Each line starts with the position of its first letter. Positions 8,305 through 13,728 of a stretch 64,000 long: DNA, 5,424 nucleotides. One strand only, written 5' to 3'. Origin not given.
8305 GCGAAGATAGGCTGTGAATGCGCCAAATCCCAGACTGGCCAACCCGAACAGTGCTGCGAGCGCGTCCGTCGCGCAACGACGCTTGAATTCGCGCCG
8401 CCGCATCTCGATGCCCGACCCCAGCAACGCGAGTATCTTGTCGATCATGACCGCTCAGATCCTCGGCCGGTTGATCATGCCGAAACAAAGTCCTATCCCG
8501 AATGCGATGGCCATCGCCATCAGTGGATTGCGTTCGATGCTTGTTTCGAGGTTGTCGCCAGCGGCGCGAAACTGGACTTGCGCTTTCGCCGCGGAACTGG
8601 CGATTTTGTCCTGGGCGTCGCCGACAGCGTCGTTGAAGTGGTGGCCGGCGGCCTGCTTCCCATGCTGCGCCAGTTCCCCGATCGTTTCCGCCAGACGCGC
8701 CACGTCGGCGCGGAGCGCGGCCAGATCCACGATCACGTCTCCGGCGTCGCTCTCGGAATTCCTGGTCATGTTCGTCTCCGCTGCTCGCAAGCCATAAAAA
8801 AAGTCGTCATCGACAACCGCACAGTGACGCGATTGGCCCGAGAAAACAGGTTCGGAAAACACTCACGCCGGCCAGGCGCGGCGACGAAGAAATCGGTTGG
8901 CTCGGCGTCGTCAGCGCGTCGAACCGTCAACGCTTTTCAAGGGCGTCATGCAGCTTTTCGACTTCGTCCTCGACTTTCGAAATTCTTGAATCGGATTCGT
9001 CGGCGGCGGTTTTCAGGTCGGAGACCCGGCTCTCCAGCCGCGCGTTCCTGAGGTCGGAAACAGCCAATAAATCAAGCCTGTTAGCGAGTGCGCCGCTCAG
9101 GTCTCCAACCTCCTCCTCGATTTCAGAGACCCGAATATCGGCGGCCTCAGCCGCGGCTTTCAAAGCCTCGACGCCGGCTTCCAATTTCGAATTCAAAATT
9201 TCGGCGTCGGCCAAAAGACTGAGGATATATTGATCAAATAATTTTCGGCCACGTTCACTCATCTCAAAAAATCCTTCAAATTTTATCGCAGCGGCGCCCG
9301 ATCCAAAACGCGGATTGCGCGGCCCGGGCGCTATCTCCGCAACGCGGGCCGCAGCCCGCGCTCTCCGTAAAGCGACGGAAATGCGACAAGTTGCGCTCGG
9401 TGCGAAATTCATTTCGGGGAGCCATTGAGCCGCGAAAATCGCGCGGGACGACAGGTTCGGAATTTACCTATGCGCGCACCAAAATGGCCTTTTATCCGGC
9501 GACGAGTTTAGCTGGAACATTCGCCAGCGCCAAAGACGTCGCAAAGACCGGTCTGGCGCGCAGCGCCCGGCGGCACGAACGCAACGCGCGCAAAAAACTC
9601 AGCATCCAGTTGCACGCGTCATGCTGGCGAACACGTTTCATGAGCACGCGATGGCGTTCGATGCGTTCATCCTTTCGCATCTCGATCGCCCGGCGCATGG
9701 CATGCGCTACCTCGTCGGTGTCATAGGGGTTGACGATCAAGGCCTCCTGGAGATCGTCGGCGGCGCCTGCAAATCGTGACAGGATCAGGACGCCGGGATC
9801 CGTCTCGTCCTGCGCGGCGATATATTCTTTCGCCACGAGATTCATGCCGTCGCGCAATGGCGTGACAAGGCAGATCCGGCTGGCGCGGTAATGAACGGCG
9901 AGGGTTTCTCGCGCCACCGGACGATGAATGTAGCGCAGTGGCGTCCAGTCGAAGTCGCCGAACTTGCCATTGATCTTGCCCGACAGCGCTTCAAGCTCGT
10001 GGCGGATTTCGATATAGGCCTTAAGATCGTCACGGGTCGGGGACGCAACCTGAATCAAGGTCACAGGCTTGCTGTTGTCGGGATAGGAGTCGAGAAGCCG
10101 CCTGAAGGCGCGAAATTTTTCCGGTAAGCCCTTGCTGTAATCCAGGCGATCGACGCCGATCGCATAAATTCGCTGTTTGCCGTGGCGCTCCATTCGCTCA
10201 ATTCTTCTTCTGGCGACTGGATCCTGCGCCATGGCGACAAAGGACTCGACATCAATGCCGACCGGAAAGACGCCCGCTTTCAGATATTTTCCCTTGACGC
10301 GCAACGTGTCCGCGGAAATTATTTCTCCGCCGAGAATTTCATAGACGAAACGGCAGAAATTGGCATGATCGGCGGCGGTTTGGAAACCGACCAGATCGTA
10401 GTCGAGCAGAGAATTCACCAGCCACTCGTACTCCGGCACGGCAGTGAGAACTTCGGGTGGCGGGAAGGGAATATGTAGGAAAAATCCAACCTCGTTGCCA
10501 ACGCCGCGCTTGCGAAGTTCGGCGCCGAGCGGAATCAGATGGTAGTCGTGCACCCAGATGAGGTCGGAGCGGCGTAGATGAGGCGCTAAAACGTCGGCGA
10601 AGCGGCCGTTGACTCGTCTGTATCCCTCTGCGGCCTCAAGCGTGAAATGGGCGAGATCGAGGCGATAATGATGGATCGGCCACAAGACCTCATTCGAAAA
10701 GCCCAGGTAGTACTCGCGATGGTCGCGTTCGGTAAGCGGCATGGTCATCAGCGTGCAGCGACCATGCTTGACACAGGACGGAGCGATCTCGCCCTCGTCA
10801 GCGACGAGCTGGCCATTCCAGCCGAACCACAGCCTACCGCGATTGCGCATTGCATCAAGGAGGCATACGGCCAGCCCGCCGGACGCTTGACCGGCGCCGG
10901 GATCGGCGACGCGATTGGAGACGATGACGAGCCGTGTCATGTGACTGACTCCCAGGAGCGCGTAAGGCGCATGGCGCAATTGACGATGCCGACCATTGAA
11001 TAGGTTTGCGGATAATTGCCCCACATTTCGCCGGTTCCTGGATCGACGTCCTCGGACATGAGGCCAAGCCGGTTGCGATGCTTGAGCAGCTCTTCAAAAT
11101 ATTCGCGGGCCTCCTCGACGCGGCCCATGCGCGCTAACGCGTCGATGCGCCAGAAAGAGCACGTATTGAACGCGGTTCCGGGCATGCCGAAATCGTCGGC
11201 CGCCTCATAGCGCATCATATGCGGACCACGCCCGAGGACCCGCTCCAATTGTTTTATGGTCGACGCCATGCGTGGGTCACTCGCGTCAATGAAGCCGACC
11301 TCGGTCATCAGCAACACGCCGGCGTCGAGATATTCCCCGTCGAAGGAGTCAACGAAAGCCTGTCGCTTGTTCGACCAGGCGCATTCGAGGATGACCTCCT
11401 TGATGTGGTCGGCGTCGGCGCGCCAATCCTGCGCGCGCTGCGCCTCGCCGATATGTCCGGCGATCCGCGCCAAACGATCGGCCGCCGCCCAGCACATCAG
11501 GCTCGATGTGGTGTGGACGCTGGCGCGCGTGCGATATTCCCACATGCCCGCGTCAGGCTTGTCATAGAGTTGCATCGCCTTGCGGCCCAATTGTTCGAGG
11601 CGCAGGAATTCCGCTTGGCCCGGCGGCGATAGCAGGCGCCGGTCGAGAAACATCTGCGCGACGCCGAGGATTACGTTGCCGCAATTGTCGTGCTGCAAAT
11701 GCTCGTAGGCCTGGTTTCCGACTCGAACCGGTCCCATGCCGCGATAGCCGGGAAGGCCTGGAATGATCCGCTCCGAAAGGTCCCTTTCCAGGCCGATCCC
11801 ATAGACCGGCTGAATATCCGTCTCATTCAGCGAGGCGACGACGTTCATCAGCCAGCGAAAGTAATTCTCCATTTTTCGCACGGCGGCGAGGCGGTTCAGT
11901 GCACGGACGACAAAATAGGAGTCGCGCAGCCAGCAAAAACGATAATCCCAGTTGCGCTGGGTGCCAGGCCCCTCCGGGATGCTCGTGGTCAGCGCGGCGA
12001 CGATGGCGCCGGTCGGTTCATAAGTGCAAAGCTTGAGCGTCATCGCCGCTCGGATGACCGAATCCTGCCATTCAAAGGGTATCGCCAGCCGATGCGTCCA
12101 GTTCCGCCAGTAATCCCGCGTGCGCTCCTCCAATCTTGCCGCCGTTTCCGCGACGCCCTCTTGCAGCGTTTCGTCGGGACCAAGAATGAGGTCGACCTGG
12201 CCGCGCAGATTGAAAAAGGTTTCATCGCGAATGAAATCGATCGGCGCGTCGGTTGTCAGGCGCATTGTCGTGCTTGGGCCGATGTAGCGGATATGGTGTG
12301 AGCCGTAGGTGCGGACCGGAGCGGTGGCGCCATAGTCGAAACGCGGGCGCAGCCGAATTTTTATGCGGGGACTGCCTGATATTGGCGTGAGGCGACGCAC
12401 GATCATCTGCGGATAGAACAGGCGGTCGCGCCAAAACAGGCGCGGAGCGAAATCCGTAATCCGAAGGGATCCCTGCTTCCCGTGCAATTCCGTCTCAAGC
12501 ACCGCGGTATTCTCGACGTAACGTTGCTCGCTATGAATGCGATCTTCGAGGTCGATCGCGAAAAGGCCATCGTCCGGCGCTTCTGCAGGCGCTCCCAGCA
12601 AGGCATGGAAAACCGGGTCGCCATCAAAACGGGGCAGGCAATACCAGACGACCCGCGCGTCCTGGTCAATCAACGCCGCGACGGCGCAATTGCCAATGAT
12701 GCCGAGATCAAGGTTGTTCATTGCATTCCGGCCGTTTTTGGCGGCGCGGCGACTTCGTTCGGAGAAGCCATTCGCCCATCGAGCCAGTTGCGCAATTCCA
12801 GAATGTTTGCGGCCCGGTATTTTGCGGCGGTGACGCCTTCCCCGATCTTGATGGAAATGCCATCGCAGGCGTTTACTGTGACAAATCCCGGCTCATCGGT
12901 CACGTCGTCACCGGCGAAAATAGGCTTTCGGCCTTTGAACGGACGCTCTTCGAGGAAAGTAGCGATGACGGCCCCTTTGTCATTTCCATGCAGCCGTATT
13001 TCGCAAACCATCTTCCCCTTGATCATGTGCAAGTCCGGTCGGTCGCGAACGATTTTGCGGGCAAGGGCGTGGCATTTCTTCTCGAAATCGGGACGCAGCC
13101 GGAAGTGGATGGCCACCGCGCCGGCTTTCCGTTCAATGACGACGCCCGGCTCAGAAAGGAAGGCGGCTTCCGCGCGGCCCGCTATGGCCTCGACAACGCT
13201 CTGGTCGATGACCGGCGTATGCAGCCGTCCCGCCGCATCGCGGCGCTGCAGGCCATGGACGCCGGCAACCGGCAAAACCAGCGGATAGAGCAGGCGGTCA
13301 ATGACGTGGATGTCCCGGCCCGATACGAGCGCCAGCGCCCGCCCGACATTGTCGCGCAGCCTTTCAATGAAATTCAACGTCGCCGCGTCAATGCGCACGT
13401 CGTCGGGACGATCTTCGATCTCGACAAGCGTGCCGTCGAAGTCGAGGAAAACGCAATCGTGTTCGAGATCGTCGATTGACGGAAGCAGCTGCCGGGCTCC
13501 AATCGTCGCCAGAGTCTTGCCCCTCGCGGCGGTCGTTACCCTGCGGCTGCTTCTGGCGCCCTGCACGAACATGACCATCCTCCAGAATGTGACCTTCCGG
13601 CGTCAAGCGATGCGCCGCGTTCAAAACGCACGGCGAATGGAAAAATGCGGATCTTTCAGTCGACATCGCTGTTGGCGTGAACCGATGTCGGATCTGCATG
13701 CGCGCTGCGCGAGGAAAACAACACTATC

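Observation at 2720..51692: Twenty gene-oriented copies of a 22-nt intergenic motif (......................) define an apparently undescribed regulon element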

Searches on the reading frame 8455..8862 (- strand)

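Call 9: search_protein_families(library=pfam, proteins=[window:8455-8862:-], max_evalue=0.01)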
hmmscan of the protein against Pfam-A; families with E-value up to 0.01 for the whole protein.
window:8455-8862:- (135 aa): 1 family
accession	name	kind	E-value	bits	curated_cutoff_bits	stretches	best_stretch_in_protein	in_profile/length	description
PF12867.12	DinB_2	-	0.0063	17.4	24.8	1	12-75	37-101/128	DinB superfamily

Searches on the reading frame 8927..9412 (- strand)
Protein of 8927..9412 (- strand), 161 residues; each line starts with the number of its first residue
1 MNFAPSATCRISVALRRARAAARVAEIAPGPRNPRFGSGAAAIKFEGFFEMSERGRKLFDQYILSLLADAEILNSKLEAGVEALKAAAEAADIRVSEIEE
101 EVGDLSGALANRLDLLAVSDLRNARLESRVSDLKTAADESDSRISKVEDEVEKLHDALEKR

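Call 9: search_protein_families(library=pfam, proteins=[window:8927-9412:-], max_evalue=0.01)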
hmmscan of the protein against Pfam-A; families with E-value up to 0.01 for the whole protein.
window:8927-9412:- (161 aa): 3 families
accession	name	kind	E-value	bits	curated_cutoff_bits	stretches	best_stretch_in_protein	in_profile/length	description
PF05377.16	FlaC_arch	-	0.0019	19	27.8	0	125-154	11-40/55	Flagella accessory protein C (FlaC)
PF25450.1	Rab11-FIP3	-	0.0033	18.2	31.9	0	53-112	49-108/125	Rab11-FIP3-like domain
PF14077.11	WD40_alt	-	0.007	16.6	25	0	89-104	14-29/48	Alternative WD40 repeat motif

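Call 24: search_protein_families(library=ncbifam, proteins=[window:8927-9412:-], max_evalue=0.001)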
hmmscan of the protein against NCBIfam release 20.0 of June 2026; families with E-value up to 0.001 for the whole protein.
window:8927-9412:- (161 aa): 0 families

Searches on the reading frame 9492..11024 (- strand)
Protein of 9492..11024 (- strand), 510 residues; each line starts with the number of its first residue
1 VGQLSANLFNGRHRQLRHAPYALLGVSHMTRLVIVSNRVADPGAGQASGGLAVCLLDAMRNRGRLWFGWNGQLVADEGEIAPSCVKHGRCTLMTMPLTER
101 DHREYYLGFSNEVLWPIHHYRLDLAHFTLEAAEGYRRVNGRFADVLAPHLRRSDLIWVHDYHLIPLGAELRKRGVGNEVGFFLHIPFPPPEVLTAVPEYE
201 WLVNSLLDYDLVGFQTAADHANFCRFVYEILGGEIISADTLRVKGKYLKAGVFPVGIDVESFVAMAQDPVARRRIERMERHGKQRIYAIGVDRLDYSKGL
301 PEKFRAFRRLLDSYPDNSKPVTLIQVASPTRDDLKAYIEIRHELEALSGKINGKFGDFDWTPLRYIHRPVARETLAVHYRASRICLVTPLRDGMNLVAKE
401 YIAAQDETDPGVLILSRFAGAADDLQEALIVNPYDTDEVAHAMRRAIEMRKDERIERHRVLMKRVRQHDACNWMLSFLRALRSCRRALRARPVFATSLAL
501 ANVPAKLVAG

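Call 32: search_protein_families(library=pfam, proteins=[window:9492-11024:-], max_evalue=0.0001)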
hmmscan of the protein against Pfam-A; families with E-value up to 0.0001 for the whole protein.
window:9492-11024:- (510 aa): 1 family
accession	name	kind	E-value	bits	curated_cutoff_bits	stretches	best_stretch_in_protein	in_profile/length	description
PF00982.27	Glyco_transf_20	-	2.1e-123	413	32.5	1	46-481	29-471/473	Glycosyltransferase family 20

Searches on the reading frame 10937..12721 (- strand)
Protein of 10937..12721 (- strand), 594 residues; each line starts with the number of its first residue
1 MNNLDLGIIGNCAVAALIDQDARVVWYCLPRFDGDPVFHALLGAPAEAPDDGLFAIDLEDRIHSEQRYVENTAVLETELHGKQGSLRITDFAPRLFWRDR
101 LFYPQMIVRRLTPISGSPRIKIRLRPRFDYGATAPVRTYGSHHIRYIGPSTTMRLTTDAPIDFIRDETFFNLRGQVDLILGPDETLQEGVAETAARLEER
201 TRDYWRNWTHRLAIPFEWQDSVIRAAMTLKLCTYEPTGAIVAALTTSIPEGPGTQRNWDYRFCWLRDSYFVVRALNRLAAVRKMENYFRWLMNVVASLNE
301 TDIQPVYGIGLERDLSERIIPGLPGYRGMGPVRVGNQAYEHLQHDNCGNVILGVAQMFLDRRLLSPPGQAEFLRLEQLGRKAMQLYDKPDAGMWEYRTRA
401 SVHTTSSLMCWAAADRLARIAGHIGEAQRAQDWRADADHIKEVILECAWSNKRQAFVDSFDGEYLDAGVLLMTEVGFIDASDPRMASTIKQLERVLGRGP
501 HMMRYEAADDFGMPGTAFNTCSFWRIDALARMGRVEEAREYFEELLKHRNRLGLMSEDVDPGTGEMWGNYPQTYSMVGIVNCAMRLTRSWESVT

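Call 32: search_protein_families(library=pfam, proteins=[window:10937-12721:-], max_evalue=0.0001)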
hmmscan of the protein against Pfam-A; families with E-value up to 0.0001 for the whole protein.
window:10937-12721:- (594 aa): 3 families
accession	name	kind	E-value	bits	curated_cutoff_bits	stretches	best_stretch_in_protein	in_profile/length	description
PF00723.27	Glyco_hydro_15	-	3.2e-51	175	22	1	220-583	5-426/427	Glycosyl hydrolases family 15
PF19291.4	TREH_N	-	7.9e-12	45.3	23.1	1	7-150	19-148/211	Trehalase-like, N-terminal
PF22422.2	MGH1-like_GH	-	5e-08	33.3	27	1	401-459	170-228/356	Mannosylglycerate hydrolase MGH1-like glycoside hydrolase domain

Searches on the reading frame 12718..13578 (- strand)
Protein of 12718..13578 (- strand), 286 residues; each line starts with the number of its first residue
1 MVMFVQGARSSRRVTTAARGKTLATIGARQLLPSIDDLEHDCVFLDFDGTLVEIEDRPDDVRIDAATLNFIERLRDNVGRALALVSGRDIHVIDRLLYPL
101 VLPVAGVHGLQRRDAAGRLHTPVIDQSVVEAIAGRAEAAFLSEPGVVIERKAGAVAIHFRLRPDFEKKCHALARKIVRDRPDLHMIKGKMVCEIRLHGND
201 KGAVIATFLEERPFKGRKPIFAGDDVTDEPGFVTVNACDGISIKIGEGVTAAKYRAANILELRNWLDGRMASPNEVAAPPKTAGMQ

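Call 9: search_protein_families(library=pfam, proteins=[window:12718-13578:-], max_evalue=0.01)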
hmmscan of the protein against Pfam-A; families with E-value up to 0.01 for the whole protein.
window:12718-13578:- (286 aa): 2 families
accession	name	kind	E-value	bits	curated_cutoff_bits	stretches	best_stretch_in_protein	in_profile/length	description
PF02358.22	Trehalose_PPase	-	1.3e-27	96.8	27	1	44-246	1-216/235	Trehalose-phosphatase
PF08282.18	Hydrolase_3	-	0.0035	17.5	20.9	0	43-101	1-53/255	haloacid dehalogenase-like hydrolase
